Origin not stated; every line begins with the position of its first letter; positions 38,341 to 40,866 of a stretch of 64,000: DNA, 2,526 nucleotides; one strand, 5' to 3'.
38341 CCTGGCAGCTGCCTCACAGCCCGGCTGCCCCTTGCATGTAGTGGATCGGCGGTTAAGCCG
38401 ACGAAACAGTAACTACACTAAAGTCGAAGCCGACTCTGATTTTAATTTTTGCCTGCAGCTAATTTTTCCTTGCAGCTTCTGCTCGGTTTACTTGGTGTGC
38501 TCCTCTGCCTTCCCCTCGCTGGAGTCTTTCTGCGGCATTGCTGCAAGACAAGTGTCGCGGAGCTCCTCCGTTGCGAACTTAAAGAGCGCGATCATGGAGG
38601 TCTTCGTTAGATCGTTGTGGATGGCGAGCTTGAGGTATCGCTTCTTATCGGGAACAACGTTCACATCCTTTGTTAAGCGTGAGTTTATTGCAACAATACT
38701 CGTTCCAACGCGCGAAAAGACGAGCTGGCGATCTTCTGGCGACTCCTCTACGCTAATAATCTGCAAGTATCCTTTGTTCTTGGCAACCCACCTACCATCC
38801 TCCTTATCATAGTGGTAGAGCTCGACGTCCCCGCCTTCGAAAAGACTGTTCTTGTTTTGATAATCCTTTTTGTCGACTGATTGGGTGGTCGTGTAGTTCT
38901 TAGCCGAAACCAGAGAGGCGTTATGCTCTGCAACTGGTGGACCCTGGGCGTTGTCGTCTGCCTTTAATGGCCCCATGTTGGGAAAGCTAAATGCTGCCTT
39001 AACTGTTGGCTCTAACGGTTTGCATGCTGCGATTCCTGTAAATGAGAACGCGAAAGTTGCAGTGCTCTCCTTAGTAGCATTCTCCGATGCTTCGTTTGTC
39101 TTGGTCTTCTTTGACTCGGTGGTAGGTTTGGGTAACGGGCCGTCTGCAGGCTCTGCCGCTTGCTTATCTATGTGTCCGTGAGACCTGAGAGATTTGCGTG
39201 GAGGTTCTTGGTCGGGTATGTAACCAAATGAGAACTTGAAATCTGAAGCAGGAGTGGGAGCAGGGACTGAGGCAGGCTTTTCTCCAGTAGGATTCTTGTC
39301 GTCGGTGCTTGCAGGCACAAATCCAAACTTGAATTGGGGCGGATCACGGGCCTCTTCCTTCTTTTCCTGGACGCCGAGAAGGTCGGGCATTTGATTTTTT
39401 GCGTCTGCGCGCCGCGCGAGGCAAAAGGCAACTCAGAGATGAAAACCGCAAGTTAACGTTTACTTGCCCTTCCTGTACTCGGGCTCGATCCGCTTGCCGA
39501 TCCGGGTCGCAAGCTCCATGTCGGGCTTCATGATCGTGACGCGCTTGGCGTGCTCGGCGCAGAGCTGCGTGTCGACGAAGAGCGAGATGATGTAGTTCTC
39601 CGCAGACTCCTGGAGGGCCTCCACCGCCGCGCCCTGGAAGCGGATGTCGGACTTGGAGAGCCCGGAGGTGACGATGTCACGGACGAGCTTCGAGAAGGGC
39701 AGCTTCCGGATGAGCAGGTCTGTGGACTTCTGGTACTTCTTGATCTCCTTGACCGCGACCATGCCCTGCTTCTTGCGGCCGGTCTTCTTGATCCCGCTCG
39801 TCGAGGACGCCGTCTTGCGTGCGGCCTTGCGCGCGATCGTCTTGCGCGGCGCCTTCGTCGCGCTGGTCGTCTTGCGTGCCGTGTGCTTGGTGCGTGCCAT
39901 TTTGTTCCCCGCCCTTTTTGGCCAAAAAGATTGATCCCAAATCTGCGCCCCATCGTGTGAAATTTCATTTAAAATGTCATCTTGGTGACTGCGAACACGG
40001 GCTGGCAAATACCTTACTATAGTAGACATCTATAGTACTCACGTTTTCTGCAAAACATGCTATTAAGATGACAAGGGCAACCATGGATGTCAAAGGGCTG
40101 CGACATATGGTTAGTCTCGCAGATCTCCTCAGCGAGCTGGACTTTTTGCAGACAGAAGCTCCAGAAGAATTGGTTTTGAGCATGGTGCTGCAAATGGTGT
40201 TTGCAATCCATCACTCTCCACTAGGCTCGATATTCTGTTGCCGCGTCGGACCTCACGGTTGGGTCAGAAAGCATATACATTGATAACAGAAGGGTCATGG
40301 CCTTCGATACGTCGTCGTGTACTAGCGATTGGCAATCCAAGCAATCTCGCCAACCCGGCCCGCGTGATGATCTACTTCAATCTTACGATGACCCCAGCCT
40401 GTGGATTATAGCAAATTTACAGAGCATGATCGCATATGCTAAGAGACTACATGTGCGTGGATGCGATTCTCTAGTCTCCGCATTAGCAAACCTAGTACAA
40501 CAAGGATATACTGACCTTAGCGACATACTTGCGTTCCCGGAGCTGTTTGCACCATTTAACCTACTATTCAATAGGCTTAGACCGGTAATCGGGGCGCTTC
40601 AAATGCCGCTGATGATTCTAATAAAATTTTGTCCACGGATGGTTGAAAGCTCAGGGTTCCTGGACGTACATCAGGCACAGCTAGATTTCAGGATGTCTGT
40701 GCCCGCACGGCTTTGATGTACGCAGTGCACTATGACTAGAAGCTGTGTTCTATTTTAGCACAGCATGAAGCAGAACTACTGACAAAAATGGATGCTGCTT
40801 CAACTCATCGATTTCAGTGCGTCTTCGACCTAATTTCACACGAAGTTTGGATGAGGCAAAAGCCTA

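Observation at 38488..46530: Two nuclear-pore/transport genes flank histone H3: an FG-repeat RanBD protein and a Nup155/Nup170 homologue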

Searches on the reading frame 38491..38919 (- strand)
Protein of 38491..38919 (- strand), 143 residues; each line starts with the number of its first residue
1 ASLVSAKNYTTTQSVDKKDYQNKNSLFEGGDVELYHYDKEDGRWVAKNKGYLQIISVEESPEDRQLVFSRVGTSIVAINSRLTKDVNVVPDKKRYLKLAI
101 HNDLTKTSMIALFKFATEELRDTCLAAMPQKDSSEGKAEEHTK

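Call 50: predict_structure(alignment_id=A4)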
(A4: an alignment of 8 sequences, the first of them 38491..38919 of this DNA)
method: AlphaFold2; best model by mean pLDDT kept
length: 143 residues; sequences in the alignment: 8
mean_pLDDT: 76.8   pTM: 0.70
mean pLDDT of the five models: 76.8, 76.6, 76.4, 75.6, 75.1
residues with pLDDT >= 90: 56; 70-90: 50; 50-70: 11; < 50: 26
segments of 3 or more residues with pLDDT < 50: 1-15, 133-143
pLDDT, mean of each block of 10 residues (from residue 1): 37 49 78 91 91 86 87 82 82 88 90 93 89 43 36
secondary structure, 60 per line:
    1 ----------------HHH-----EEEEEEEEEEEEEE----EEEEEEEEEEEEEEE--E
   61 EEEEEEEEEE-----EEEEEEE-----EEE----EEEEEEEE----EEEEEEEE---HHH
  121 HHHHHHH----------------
elements in order: E25-38 E43-57 E60-70 E76-82 E88-90 E95-102 E107-114 H118-127

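Call 53: fold_search(model_id=the predicted structure, library=pdb)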
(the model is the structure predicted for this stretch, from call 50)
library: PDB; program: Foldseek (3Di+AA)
matches with E <= 10: 971; with E <= 0.001: 75
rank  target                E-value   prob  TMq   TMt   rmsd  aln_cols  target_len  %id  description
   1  7mny_B                1.7e-06  1.00  0.63  0.69   3.4       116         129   19  Crystal Structure of Nup358/RanBP2 Ran-binding domain 3 in complex with Ran-GPPNHP (released 2022-06-15)
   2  1xke_MODEL_1_A        3.0e-06  1.00  0.59  0.64   3.6       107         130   21  Solution structure of the second Ran-binding domain from human RanBP2 (released 2005-04-19)
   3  7mny_D                3.4e-06  1.00  0.63  0.66   3.4       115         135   20  Crystal Structure of Nup358/RanBP2 Ran-binding domain 3 in complex with Ran-GPPNHP (released 2022-06-15)
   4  7mo0_D                3.6e-06  1.00  0.59  0.67   2.7       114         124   12  Crystal Structure of Nucleoporin NUP50 Ran-Binding Domain in Complex with Ran-GPPNHP (released 2022-06-15)
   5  2y8f_A                4.0e-06  1.00  0.61  0.68   2.6       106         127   13  Structure of the Ran-binding domain from human RanBP3 (wild type) (released 2011-02-16)
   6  2y8f_C                4.2e-06  1.00  0.64  0.78   2.0       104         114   15  Structure of the Ran-binding domain from human RanBP3 (wild type) (released 2011-02-16)
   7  9b62_E                4.4e-06  1.00  0.63  0.37  29.5       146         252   16  Human RANBP2/RAN(GTP)/RANGAP1-SUMO1/UBC9/CRM1/RAN(GTP) - composite map and model (released 2024-10-16)
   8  7mnw_B                4.9e-06  1.00  0.64  0.68   3.9       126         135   16  Crystal Structure of Nup358/RanBP2 Ran-binding domain 1 in complex with Ran-GPPNHP (released 2022-06-15)
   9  7mny_H                5.2e-06  1.00  0.62  0.66   3.4       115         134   19  Crystal Structure of Nup358/RanBP2 Ran-binding domain 3 in complex with Ran-GPPNHP (released 2022-06-15)
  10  7mny_J                6.2e-06  1.00  0.63  0.70   2.6       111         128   19  Crystal Structure of Nup358/RanBP2 Ran-binding domain 3 in complex with Ran-GPPNHP (released 2022-06-15)
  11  2y8f_B                6.9e-06  1.00  0.60  0.75   2.7       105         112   13  Structure of the Ran-binding domain from human RanBP3 (wild type) (released 2011-02-16)
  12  7mny_F                6.9e-06  1.00  0.63  0.72   3.4       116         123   20  Crystal Structure of Nup358/RanBP2 Ran-binding domain 3 in complex with Ran-GPPNHP (released 2022-06-15)
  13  3oan                  7.2e-06  1.00  0.61  0.74   2.7       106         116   15  Crystal structure of the Ran Binding Domain From The Nuclear Complex Component Nup2 From Ashbya Gossypii (released 2010-08-18)
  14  7mnx_D                8.1e-06  1.00  0.63  0.68   2.1       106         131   21  Crystal Structure of Nup358/RanBP2 Ran-binding domain 2 in complex with Ran-GPPNHP (released 2022-06-15)
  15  7mnx_H                9.0e-06  1.00  0.63  0.70   2.2       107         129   21  Crystal Structure of Nup358/RanBP2 Ran-binding domain 2 in complex with Ran-GPPNHP (released 2022-06-15)
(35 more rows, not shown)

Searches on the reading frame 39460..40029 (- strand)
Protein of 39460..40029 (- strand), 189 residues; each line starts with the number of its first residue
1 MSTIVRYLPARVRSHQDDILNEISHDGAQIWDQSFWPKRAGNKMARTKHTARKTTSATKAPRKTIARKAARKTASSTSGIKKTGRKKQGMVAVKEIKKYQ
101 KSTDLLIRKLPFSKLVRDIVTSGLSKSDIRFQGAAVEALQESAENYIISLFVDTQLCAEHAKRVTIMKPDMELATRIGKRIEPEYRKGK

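Call 3: search_protein_families(library=pfam, proteins=[window:39460-40029:-], max_evalue=1)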
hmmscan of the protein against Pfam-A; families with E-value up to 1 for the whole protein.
window:39460-40029:- (189 aa): 7 families
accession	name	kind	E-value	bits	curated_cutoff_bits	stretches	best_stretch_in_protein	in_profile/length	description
PF00125.30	Histone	-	2.2e-33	115.5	26.4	1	53-177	4-121/122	Core histone H2A/H2B/H3/H4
PF15630.12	CENP-S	-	8.4e-05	23.3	28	1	116-176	11-71/76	CENP-S protein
PF15715.11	PAF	-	9.3e-05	23.6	23.4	1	44-104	1-64/121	PCNA-associated factor histone like domain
PF15511.12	CENP-T_C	-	0.00042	20.8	28.1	1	114-180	15-79/108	Centromere kinetochore component CENP-T histone fold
PF07524.19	Bromo_TP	-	0.0024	18.3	24.6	1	115-173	7-66/77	Bromodomain associated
PF02291.21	TFIID-31kDa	-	0.058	13.9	29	1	131-180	23-70/122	Transcription initiation factor IID, 31kD subunit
PF00808.29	CBFD_NFYB_HMF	-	0.065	14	21.4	1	130-174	20-64/65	Histone-like transcription factor (CBF/NF-Y) and archaeal histone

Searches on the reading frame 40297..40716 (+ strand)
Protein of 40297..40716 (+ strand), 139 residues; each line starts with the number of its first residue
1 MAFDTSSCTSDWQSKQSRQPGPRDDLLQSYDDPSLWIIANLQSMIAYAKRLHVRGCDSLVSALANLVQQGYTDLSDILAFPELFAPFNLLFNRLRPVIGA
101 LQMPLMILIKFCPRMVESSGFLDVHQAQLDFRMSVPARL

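Call 3: search_protein_families(library=pfam, proteins=[window:40297-40716:+], max_evalue=1)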
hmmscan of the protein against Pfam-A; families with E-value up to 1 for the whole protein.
window:40297-40716:+ (139 aa): 0 families

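Call 63: list_cluster_members(proteins=[window:40297-40713:+, window:46632-47414:+, window:34342-38124:-, window:47767-52488:+])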
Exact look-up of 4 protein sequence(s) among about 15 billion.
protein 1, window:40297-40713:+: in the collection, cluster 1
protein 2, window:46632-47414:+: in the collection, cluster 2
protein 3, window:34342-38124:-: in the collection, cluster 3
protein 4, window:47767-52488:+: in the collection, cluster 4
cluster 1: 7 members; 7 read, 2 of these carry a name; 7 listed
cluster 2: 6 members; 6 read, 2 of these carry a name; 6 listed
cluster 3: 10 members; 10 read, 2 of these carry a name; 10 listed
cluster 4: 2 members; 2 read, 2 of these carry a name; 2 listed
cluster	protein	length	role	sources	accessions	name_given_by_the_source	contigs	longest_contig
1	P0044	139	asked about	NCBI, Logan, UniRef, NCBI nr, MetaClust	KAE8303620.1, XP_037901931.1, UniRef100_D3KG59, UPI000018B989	hypothetical protein GL50803_006458 [Giardia duodenalis] | Uncharacterized protein n=1 Tax=Giardia intestinalis (strain ATCC 50803 / WB clone C6) ... | hypothetical protein GL50803_006458 [Giardia intestinalis]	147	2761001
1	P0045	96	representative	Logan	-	-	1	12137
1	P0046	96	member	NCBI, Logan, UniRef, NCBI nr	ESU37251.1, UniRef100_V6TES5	Hypothetical protein DHA2_154452 [Giardia duodenalis] | Uncharacterized protein n=1 Tax=Giardia intestinalis TaxID=5741 RepID=V6TES5_GIAIN | Hypothetical protein DHA2_154452 [Giardia intestinalis]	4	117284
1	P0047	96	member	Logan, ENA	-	-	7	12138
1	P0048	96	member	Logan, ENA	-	-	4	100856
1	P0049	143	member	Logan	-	-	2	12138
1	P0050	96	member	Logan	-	-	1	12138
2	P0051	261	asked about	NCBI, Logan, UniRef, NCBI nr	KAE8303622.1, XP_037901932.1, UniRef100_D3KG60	hypothetical protein GL50803_002848 [Giardia duodenalis] | Uncharacterized protein n=1 Tax=Giardia intestinalis (strain ATCC 50803 / WB clone C6) ... | hypothetical protein GL50803_002848 [Giardia intestinalis]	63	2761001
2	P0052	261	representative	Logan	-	-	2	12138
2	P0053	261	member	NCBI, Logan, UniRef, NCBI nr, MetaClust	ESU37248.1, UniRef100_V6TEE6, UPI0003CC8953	Hypothetical protein DHA2_154450 [Giardia duodenalis] | Uncharacterized protein n=1 Tax=Giardia intestinalis TaxID=5741 RepID=V6TEE6_GIAIN | Hypothetical protein DHA2_154450 [Giardia intestinalis]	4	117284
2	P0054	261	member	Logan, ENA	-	-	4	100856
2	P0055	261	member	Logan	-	-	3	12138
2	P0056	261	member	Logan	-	-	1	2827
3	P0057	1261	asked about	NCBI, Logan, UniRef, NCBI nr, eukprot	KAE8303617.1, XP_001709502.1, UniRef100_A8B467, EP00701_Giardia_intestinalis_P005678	hypothetical protein GL50803_006464 [Giardia duodenalis] | Uncharacterized protein n=1 Tax=Giardia intestinalis (strain ATCC 50803 / WB clone C6) ... | hypothetical protein GL50803_006464 [Giardia intestinalis]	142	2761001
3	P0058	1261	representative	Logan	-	-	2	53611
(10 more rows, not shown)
